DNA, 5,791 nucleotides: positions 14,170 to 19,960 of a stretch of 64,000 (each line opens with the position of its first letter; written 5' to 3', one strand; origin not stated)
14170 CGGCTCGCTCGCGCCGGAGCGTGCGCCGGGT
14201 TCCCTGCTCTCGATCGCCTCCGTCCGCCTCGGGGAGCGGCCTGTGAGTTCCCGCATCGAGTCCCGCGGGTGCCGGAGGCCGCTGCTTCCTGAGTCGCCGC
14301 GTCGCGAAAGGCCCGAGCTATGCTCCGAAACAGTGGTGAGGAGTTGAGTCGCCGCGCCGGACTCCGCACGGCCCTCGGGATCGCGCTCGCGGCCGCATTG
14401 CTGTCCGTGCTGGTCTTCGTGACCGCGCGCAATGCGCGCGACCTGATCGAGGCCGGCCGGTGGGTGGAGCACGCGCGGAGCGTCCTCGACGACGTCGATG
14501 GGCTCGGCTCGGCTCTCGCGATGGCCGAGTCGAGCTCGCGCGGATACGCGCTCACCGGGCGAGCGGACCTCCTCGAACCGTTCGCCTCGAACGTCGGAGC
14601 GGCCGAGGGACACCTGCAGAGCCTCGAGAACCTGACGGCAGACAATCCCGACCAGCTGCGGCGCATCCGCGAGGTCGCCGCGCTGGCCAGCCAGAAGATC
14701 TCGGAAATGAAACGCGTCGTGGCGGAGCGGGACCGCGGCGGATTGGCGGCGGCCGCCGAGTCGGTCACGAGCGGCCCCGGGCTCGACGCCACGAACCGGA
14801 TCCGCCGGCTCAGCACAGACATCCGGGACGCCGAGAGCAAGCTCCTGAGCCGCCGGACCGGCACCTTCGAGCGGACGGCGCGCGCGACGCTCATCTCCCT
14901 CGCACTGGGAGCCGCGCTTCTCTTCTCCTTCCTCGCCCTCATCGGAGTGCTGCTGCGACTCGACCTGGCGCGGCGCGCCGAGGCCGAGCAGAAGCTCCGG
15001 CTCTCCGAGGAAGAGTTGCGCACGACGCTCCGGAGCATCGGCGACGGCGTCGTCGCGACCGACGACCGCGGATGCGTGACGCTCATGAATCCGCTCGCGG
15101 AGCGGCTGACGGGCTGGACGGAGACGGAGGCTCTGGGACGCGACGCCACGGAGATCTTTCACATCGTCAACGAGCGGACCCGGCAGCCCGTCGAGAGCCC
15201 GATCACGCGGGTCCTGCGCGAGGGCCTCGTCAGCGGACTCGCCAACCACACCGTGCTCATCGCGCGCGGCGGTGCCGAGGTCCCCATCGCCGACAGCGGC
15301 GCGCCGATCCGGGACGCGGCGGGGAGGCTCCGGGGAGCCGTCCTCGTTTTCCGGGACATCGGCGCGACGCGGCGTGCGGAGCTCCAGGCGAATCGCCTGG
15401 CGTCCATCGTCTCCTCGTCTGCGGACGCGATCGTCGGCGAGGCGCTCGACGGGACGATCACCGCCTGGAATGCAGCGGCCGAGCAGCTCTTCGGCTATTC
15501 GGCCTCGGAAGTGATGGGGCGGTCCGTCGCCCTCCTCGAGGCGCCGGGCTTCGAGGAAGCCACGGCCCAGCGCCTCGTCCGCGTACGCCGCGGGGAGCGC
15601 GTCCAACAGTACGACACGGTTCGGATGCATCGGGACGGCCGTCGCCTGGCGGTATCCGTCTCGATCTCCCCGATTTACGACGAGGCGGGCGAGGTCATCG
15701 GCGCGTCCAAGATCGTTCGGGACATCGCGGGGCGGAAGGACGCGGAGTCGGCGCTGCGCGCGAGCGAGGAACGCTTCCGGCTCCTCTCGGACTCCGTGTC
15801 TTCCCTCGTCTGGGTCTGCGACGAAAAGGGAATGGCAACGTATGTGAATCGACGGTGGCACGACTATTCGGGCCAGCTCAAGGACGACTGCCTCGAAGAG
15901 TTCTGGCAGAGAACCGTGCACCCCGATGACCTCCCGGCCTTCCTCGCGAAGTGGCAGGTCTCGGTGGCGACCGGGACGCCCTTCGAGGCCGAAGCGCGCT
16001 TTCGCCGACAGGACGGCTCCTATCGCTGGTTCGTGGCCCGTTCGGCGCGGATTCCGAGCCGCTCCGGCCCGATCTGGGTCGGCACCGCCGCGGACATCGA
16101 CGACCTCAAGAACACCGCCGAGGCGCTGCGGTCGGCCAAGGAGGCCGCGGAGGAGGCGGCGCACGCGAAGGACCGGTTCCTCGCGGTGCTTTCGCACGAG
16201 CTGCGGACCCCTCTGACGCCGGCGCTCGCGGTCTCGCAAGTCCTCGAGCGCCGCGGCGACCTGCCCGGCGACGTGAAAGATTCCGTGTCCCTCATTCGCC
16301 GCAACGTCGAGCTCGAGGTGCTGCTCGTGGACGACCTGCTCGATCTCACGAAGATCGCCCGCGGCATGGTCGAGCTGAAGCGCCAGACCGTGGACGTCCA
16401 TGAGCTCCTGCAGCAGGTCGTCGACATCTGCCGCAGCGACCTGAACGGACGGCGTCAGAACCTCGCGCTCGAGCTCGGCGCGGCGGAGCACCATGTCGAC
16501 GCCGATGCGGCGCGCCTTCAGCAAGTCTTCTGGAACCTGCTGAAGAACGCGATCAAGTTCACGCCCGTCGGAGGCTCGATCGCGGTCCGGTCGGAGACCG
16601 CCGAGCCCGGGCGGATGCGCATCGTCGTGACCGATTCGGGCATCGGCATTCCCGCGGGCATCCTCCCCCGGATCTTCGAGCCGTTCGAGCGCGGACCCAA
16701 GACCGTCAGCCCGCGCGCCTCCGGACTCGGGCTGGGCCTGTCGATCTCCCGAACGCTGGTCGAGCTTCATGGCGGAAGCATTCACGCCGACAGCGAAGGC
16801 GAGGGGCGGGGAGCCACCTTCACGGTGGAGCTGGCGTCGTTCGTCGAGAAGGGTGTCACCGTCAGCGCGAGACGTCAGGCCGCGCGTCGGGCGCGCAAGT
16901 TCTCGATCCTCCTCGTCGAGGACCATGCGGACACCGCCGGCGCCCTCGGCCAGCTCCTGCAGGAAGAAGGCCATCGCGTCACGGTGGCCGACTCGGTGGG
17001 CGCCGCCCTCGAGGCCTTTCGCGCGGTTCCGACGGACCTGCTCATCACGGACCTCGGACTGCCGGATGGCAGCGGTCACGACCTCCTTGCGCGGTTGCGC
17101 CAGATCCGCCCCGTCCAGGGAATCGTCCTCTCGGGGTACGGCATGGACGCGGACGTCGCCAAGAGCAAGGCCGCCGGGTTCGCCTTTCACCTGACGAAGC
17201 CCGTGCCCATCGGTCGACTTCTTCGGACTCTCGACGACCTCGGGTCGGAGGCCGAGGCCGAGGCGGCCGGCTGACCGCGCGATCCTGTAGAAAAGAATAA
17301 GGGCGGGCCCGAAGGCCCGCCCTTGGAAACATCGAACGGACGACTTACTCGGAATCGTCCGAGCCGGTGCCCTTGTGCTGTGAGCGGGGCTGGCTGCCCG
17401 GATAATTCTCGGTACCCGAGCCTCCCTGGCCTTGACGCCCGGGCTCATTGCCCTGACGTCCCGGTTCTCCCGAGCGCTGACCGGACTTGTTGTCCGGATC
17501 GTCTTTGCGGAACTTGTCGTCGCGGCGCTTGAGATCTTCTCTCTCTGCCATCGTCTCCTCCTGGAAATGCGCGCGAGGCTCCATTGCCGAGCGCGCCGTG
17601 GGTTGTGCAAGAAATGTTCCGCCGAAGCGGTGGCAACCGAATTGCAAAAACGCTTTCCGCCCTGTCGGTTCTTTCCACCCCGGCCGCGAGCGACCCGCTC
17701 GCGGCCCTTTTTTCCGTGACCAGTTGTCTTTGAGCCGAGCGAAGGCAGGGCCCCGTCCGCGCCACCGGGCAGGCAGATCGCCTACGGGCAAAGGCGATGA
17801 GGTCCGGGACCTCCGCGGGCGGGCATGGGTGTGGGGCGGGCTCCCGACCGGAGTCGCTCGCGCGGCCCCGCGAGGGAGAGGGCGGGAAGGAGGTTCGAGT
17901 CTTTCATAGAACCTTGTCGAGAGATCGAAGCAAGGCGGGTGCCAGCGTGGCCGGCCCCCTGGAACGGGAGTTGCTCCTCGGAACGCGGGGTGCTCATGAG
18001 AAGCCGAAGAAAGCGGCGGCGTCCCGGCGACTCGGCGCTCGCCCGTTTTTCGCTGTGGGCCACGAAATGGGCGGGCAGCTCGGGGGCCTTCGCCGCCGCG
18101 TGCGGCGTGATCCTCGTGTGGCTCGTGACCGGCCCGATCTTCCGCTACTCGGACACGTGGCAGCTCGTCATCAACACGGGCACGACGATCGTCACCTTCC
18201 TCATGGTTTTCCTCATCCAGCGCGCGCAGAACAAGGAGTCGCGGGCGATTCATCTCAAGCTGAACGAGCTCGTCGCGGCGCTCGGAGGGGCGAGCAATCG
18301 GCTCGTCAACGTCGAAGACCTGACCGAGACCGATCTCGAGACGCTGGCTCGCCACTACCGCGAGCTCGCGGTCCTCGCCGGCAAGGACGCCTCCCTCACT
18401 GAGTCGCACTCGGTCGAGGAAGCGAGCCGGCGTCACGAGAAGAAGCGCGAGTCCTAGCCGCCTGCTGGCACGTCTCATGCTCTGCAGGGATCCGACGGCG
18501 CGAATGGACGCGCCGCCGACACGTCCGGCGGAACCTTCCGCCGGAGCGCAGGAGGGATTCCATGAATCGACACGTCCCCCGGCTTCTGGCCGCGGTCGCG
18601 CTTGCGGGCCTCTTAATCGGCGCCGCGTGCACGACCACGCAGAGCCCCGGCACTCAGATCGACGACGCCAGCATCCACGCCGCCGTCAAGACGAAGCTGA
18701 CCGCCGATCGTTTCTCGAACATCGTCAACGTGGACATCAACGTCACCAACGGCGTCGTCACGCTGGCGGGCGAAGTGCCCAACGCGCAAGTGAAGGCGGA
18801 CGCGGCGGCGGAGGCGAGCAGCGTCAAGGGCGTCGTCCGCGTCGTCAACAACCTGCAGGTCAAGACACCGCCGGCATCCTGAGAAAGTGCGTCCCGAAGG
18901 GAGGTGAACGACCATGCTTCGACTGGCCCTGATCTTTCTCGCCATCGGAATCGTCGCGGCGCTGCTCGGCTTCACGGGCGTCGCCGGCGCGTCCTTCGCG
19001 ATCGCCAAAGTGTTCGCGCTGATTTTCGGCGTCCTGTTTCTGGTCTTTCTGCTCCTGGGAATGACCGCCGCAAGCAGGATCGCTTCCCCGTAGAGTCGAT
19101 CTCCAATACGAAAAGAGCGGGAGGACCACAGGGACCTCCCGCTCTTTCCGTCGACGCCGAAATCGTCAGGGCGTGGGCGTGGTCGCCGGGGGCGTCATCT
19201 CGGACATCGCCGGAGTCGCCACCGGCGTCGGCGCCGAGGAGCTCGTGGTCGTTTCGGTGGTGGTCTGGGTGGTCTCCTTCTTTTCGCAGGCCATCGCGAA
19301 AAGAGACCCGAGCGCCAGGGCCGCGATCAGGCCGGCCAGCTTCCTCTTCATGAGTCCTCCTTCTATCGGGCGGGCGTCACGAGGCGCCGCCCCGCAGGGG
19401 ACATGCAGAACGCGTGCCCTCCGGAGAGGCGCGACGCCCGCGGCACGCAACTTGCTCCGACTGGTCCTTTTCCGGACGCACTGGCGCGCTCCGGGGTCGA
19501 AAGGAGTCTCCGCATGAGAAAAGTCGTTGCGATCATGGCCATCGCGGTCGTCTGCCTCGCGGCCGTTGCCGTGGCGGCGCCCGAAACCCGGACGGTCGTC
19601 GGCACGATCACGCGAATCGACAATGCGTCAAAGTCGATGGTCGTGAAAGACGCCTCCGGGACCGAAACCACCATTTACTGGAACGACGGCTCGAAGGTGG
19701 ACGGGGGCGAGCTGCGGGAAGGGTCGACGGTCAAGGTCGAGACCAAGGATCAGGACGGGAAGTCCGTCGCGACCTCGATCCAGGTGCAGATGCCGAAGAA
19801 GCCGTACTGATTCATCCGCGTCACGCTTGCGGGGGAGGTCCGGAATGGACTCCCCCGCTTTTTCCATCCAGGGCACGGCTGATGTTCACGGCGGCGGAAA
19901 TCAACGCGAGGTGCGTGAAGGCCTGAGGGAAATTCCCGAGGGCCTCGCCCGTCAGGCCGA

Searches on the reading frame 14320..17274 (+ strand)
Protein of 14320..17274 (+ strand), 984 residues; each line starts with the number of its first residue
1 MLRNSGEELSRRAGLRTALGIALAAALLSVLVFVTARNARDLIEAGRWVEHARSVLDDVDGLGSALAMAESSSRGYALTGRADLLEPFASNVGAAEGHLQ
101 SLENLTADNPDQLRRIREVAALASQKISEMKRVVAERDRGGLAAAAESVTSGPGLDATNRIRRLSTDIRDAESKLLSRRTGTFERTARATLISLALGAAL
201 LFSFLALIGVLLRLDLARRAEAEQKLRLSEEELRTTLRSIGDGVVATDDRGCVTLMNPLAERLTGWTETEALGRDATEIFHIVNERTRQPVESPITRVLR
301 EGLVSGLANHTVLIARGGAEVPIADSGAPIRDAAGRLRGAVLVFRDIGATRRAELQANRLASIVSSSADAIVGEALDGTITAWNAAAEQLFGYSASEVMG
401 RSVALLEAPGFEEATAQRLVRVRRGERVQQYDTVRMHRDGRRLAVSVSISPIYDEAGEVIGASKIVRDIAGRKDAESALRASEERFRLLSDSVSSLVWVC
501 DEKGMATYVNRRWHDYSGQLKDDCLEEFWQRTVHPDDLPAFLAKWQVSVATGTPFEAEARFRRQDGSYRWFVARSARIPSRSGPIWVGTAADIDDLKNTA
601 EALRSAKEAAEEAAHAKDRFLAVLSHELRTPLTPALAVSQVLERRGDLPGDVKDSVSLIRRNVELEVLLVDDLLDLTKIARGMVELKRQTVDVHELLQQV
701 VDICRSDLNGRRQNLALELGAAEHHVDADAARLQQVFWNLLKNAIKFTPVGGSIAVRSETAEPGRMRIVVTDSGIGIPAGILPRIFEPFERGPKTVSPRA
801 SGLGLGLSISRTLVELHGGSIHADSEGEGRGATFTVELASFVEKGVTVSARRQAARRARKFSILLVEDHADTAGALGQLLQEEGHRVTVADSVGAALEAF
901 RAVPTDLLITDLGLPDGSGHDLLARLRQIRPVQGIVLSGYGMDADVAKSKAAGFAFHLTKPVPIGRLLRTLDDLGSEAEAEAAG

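Call 85: search_protein_families(library=pfam, proteins=[window:14320-17274:+], max_evalue=0.00001)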
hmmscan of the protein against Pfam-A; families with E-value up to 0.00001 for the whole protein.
window:14320-17274:+ (984 aa): 10 families
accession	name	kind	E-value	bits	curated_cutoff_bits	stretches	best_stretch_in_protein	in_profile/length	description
PF00989.32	PAS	-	4.4e-40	136.7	22.6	2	359-469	2-113/113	PAS fold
PF05227.19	CHASE3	-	2.6e-34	118.5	28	1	46-180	2-136/138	CHASE3 domain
PF08448.16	PAS_4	-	1.4e-31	109.4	23.1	2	375-473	12-109/110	PAS fold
PF13426.13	PAS_9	-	1.2e-30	106.2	27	2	369-469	2-101/103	PAS domain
PF02518.31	HATPase_c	-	1.1e-28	100.3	26.4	1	729-838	2-107/111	Histidine kinase-, DNA gyrase B-, and HSP90-like ATPase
PF08447.18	PAS_3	-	1e-25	90.2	25.6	1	507-584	2-82/89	PAS fold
PF00072.30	Response_reg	-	3.3e-18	66.3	30.2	1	863-970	1-109/111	Response regulator receiver domain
PF13188.13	PAS_8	-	3.4e-18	65.3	21.8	0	358-407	1-51/65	PAS domain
PF00512.31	HisKA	-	9.6e-14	51.6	26.9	1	616-680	1-64/66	His Kinase A (phospho-acceptor) domain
PF13596.12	PAS_10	-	2.5e-06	28.5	22.1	0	380-469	21-105/106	PAS domain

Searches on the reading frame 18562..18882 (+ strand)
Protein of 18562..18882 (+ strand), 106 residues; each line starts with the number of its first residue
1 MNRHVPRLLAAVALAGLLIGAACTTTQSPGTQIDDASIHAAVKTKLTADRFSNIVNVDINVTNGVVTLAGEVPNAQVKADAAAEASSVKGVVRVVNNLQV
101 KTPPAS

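Call 77: search_protein_families(library=ncbifam, proteins=[window:18562-18882:+], max_evalue=0.01)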
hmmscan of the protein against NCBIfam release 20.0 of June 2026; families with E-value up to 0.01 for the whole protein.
window:18562-18882:+ (106 aa): 4 families
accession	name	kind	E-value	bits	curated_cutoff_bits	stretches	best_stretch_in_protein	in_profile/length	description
NF007858.0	PRK10568.1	equivalog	1.7e-10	40.9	174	1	26-101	130-205/206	molecular chaperone OsmY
NF008247.1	PRK11023.1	equivalog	6.6e-08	32.6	184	1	16-101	29-115/192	division/outer membrane stress-associated lipid-binding lipoprotein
NF051434.1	ArfA_OmpATb_N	equivalog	7.3e-05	23.1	81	1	50-100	64-114/114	channel-forming protein ArfA/OmpATb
NF008399.0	PRK11198.1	equivalog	0.00063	20.2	134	1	32-103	21-91/149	peptidoglycan-binding protein LysM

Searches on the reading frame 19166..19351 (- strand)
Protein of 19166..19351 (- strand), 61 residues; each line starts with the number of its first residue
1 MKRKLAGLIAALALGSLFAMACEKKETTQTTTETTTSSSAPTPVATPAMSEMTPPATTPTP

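Call 77: search_protein_families(library=ncbifam, proteins=[window:19166-19351:-], max_evalue=0.01)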
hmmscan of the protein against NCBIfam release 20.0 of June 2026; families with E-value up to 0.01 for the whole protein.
window:19166-19351:- (61 aa): 2 families
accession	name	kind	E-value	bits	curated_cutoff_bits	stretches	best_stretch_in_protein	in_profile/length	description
NF047803.1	LIC12338_lipo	equivalog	0.0016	18.3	90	1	6-32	10-36/66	LIC12338 family lipoprotein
NF038215.1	acineto_lipo_PV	hypoth_equivalog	0.0041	16.8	33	1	8-44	7-41/55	NF038215 family lipoprotein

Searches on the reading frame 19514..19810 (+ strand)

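Call 77: search_protein_families(library=ncbifam, proteins=[window:19514-19810:+], max_evalue=0.01)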
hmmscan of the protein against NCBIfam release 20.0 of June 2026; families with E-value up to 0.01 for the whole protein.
window:19514-19810:+ (98 aa): 1 family
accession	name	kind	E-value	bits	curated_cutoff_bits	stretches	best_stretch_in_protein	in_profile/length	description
NF040942.2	hypo_ExtJ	equivalog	7.3e-06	26.3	52.5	1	1-83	1-66/77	selenite/tellurite reduction operon protein ExtJ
